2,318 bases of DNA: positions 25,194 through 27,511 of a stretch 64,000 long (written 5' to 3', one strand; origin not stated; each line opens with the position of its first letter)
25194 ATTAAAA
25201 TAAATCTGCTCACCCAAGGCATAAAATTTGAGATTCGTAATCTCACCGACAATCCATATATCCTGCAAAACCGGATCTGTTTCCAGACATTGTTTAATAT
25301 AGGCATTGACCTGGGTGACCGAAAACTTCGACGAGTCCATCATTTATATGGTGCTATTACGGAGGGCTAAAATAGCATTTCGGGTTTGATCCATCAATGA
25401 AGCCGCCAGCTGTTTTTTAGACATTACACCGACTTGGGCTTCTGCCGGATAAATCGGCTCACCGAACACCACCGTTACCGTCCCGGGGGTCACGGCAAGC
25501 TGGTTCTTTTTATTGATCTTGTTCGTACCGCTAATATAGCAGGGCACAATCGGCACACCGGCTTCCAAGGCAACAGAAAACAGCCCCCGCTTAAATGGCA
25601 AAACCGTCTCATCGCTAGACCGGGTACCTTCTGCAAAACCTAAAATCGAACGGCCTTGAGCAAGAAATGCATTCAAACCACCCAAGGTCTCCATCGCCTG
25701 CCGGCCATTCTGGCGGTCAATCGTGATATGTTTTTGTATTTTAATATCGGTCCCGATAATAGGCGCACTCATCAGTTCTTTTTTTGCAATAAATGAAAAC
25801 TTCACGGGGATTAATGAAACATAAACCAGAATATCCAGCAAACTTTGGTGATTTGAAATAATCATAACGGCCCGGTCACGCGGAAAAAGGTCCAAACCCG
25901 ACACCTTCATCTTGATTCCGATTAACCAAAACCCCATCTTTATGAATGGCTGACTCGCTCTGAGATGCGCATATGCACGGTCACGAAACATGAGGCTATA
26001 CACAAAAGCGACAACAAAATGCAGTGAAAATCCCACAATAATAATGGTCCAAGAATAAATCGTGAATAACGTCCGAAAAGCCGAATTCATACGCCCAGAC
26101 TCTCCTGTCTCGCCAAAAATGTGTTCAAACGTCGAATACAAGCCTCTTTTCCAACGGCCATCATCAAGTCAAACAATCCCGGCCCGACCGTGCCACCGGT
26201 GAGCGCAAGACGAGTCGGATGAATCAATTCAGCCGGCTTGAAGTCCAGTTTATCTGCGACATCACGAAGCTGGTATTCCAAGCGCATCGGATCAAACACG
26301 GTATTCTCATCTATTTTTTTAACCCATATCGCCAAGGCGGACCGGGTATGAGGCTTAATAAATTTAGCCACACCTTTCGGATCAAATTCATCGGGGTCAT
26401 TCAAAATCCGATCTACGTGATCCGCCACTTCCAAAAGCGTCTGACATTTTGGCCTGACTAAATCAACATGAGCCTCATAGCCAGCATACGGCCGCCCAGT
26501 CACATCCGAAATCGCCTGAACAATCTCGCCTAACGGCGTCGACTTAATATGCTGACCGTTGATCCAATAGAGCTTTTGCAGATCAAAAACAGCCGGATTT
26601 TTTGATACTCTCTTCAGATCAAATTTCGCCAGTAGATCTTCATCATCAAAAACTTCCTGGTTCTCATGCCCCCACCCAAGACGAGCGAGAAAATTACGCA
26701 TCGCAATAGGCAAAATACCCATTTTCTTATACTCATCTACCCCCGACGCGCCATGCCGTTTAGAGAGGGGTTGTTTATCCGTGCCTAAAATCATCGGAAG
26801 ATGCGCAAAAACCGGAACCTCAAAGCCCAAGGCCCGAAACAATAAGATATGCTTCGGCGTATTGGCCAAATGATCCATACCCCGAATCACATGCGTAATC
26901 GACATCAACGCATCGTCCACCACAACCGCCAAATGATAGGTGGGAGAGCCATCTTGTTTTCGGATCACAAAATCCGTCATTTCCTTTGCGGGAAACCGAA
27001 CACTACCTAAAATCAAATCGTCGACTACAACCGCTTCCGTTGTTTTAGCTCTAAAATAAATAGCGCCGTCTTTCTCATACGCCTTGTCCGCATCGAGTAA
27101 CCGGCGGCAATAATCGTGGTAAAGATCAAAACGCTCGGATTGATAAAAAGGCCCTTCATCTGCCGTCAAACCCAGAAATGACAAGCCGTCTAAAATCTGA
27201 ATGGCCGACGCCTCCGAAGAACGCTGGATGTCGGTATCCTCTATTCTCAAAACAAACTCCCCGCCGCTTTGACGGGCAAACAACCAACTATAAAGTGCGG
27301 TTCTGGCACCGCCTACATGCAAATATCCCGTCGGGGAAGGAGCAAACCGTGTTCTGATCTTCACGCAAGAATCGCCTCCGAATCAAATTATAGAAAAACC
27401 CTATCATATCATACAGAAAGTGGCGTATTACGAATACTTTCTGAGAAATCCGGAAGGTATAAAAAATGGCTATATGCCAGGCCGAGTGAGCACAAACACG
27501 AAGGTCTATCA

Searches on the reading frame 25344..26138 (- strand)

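Call 11: search_protein_families(library=pfam, proteins=[window:25344-26138:-], max_evalue=0.001)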
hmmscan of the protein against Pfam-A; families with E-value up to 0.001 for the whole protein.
window:25344-26138:- (264 aa): 1 family
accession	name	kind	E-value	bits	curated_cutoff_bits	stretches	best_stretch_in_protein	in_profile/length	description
PF01553.26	Acyltransferase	-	9e-29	100.4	23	1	77-203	2-132/132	Acyltransferase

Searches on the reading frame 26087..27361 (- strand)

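Call 11: search_protein_families(library=pfam, proteins=[window:26087-27361:-], max_evalue=0.001)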
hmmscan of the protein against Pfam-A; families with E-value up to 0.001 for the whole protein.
window:26087-27361:- (424 aa): 2 families
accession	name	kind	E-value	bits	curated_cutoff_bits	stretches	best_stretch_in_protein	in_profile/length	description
PF00749.27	tRNA-synt_1c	-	2e-83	280.3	23.4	2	99-266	142-314/314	tRNA synthetases class I (E and Q), catalytic domain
PF19269.4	Anticodon_2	-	1.8e-23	83.9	23.6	1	295-415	16-140/141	Anticodon binding domain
